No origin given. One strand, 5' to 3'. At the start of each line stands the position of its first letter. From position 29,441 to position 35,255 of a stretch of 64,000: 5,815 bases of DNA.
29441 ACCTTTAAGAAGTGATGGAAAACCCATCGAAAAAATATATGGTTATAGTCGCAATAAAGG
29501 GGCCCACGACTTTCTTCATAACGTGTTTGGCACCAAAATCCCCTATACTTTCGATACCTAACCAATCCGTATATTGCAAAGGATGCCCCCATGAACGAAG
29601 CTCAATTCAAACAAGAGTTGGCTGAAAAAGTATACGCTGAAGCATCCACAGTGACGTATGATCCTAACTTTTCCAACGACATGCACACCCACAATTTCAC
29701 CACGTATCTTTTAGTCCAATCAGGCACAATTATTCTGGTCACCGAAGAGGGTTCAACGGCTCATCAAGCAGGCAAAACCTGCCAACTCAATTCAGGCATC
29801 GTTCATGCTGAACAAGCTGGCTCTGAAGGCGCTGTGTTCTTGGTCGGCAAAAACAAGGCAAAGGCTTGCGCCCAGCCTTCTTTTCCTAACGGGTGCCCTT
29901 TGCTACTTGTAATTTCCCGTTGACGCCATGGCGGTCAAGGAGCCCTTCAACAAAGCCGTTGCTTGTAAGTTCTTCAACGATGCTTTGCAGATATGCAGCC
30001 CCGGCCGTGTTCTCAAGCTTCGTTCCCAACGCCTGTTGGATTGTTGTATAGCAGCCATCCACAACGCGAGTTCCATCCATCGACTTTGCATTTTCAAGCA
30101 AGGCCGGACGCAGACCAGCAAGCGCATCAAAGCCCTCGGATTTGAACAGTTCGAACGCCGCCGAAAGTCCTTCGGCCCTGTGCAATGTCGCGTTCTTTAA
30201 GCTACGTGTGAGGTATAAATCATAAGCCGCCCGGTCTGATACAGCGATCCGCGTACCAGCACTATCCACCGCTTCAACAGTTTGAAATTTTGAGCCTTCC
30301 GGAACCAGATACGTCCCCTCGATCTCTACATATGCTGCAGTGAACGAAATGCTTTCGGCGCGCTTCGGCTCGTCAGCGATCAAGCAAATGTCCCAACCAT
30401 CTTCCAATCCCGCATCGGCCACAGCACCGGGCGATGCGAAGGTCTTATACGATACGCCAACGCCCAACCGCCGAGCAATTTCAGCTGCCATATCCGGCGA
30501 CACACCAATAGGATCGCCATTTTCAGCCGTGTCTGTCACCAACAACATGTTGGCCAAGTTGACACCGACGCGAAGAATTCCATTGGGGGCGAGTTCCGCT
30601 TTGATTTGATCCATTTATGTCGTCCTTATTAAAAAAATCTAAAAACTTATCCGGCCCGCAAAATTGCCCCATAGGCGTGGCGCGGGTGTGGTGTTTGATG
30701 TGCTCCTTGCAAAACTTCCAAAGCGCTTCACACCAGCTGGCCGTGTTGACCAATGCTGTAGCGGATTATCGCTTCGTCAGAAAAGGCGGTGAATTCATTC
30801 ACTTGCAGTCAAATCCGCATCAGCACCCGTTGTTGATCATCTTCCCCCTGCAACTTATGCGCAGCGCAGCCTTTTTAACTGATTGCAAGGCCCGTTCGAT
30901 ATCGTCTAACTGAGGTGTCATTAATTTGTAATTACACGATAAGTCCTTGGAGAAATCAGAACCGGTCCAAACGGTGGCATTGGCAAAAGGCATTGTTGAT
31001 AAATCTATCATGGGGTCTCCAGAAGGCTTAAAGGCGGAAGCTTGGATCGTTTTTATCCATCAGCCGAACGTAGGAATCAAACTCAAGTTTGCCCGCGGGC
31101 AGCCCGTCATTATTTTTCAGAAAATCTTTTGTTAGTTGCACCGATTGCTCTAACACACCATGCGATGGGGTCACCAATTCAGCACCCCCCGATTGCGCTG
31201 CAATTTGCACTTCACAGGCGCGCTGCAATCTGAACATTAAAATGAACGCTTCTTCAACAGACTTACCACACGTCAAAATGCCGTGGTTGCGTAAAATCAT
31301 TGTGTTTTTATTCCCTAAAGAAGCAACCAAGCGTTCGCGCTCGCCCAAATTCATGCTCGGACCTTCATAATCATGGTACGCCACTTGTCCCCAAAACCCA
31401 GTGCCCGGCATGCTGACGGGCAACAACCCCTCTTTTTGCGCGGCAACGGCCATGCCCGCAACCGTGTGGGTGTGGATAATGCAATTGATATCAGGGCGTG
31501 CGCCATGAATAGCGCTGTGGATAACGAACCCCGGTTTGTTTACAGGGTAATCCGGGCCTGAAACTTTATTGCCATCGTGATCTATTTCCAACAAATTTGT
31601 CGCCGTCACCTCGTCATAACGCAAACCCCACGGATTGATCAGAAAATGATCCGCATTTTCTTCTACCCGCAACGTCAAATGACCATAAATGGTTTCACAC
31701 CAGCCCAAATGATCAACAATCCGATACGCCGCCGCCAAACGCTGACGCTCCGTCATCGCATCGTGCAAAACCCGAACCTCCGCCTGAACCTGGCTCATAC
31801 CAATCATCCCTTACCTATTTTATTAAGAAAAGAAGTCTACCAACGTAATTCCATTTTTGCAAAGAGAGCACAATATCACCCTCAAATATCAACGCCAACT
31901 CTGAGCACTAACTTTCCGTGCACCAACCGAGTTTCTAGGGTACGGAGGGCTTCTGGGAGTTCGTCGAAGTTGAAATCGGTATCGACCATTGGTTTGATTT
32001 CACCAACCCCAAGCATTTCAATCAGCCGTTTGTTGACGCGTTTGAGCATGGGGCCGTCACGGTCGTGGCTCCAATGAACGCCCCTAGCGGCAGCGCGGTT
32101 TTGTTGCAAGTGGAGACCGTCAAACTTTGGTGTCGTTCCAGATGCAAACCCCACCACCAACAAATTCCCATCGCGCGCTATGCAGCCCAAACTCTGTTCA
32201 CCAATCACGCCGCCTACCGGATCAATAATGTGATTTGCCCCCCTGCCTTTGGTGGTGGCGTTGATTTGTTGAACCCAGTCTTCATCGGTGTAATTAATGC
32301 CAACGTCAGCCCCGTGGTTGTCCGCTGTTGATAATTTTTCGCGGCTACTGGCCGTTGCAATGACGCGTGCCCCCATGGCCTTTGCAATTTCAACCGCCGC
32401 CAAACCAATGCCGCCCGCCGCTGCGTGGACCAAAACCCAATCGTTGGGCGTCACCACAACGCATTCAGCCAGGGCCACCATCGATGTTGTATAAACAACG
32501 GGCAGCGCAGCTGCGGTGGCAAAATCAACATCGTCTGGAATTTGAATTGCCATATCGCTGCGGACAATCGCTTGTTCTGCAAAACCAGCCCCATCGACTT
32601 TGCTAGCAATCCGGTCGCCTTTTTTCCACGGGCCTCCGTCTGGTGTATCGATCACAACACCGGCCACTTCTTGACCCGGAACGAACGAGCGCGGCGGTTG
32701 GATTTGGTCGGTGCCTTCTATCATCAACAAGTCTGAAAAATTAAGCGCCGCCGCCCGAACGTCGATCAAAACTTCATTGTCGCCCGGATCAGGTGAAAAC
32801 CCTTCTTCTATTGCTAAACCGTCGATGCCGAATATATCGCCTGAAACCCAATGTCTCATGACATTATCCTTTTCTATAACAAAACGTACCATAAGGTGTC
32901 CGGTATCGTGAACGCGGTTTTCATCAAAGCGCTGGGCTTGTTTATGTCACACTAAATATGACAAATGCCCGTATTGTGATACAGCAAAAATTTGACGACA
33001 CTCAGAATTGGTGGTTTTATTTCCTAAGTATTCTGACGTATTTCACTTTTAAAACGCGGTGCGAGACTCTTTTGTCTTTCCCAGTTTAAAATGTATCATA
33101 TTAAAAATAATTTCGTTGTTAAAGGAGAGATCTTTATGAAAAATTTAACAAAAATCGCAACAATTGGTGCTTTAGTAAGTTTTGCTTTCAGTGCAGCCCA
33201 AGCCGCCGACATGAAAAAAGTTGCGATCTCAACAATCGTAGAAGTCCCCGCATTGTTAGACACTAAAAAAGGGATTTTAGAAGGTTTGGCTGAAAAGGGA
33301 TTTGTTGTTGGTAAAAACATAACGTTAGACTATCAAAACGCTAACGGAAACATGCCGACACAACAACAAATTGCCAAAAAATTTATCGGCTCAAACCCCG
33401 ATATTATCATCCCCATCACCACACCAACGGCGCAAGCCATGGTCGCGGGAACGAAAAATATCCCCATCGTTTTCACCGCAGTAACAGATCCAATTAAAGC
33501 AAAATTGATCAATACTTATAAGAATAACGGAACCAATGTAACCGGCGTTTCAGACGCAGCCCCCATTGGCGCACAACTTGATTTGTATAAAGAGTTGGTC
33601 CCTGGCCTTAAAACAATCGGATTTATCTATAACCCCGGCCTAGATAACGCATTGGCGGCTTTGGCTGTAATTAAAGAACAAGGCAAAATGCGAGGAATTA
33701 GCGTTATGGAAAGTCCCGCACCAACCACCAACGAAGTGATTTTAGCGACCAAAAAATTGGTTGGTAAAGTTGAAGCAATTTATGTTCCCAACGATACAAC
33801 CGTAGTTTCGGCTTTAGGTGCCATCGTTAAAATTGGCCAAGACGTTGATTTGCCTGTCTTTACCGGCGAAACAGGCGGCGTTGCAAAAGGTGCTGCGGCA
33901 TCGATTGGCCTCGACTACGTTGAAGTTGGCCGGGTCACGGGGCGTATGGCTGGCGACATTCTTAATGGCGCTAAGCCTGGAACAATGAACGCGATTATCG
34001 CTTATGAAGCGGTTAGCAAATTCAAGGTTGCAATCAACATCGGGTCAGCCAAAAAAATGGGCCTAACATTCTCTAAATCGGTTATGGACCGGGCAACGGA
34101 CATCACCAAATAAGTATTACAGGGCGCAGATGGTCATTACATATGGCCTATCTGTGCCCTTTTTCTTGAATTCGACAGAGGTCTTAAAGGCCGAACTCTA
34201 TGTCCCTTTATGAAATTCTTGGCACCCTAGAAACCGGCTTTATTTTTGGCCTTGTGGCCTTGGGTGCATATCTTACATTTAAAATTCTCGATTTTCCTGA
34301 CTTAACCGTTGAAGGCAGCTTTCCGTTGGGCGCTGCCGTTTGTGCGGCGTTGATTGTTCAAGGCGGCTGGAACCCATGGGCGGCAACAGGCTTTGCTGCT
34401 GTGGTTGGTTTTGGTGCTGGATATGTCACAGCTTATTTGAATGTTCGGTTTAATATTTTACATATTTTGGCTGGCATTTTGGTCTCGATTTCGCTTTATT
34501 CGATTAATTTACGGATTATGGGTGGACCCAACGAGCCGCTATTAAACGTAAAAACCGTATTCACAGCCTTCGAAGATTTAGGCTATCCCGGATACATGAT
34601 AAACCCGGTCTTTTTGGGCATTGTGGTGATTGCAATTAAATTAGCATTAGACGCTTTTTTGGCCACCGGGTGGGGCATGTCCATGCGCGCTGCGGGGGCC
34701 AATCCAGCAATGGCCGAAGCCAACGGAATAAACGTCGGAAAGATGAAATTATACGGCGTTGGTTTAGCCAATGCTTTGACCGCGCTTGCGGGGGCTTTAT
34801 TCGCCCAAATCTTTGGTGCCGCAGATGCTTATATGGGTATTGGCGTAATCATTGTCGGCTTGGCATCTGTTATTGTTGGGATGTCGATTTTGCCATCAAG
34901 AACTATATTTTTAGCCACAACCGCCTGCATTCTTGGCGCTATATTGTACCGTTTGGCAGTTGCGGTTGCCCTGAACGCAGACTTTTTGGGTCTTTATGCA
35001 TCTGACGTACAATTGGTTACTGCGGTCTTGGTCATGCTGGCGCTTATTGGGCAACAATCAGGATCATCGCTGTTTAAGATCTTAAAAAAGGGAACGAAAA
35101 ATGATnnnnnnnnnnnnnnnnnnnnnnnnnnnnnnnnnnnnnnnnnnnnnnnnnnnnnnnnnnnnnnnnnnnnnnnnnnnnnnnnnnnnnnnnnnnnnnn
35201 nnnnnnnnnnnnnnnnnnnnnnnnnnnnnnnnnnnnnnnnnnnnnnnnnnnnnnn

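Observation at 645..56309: About twenty decayed genes in 64 kb; every sensory or signalling gene in the window is dead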

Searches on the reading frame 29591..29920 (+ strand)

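Call 11: search_protein_families(library=pfam, proteins=[window:29591-29920:+], max_evalue=0.001)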
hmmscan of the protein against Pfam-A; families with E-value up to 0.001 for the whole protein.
window:29591-29920:+ (110 aa): 1 family
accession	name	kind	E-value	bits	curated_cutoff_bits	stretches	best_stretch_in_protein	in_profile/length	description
PF07883.17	Cupin_2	-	0.00042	20.4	27.2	1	20-82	2-65/70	Cupin domain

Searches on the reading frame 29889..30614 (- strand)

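Call 11: search_protein_families(library=pfam, proteins=[window:29889-30614:-], max_evalue=0.001)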
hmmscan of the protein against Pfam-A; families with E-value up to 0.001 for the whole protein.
window:29889-30614:- (242 aa): 1 family
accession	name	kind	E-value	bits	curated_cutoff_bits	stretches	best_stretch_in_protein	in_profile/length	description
PF00497.25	SBP_bac_3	-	5.7e-10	39.5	26.4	1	28-229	15-129/132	Bacterial extracellular solute-binding proteins, family 3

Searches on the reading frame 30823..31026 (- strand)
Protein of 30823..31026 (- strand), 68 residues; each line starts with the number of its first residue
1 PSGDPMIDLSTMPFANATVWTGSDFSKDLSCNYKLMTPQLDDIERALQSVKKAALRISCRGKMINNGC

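Call 28: search_protein_families(library=pfam, max_evalue=5, proteins=[window:30823-31026:-])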
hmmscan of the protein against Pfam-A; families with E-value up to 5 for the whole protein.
seq(68 aa): 0 families

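Call 62: search_protein_families(library=ncbifam, max_evalue=1, proteins=[window:30823-31026:-])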
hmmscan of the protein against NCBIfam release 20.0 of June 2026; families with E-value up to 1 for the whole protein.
window:30823-31026:- (68 aa): 0 families

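Call 76: search_protein_representatives(protein=window:30823-31026:-)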
Query: 68 residues. Proteins with E-value up to 0.001 (for the whole library): 3; up to 1e-10: 1; up to 1e-30: 1. The best 3 are listed.
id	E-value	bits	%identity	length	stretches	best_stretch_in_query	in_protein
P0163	5.9e-32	124.5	94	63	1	6-68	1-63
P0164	1.1e-06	44.8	50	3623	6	32-52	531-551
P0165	1.5e-04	38.0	35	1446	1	4-34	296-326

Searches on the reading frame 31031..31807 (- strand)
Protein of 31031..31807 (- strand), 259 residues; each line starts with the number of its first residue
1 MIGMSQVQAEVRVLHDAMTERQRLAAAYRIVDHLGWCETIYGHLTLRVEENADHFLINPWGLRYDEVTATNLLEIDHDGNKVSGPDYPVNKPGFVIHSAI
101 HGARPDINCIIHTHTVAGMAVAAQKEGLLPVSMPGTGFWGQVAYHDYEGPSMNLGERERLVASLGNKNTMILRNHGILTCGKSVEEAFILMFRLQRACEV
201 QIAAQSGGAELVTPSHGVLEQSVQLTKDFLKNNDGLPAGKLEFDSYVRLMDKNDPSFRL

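Call 11: search_protein_families(library=pfam, proteins=[window:31031-31807:-], max_evalue=0.001)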
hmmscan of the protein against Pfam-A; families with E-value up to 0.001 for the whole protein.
window:31031-31807:- (259 aa): 1 family
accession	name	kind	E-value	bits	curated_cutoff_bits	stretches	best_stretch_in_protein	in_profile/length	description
PF00596.27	Aldolase_II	-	3.3e-50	171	22.2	1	22-202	1-183/183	Class II Aldolase and Adducin N-terminal domain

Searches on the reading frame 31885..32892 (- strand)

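Call 11: search_protein_families(library=pfam, proteins=[window:31885-32892:-], max_evalue=0.001)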
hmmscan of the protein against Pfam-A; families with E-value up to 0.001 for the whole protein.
window:31885-32892:- (336 aa): 3 families
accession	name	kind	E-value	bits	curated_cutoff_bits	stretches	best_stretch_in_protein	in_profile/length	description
PF00107.32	ADH_zinc_N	-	3.5e-27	95.4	31.8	1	161-276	1-116/129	Zinc-binding dehydrogenase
PF13602.12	ADH_zinc_N_2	-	4.6e-16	60.4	27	1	194-330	2-134/134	Zinc-binding dehydrogenase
PF08240.17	ADH_N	-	1.9e-12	47.8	23.5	1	37-120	1-104/104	Alcohol dehydrogenase GroES-like domain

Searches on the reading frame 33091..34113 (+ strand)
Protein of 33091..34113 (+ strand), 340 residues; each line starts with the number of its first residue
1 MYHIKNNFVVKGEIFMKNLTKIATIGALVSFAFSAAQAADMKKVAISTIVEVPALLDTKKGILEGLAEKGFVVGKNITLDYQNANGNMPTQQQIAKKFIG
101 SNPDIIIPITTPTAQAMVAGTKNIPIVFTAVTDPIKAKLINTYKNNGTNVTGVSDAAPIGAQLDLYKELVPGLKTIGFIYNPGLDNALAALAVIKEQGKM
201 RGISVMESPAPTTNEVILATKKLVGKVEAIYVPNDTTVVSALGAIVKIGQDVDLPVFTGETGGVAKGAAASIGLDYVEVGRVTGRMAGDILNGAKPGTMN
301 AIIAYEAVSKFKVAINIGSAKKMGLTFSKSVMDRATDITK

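Call 5: find_encoding_contigs(protein=window:33091-34113:+, flank=10000, max_places=4)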
Protein window:33091-34113:+ (340 aa): 1 contig read that carries it; 1 place shown.
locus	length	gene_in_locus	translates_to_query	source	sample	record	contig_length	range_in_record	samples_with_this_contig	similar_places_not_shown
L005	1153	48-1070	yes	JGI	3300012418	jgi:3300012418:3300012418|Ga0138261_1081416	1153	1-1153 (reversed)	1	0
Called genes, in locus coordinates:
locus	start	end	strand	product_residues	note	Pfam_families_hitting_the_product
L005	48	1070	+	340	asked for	PF04392:ABC_sub_bind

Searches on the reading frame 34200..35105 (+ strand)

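Call 11: search_protein_families(library=pfam, proteins=[window:34200-35105:+], max_evalue=0.001)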
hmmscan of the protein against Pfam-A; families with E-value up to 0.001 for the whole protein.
window:34200-35105:+ (302 aa): 1 family
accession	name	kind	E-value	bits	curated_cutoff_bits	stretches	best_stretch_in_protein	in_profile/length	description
PF02653.21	BPD_transp_2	-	4.8e-24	85.4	26.8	1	7-279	3-265/269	Branched-chain amino acid transport system / permease component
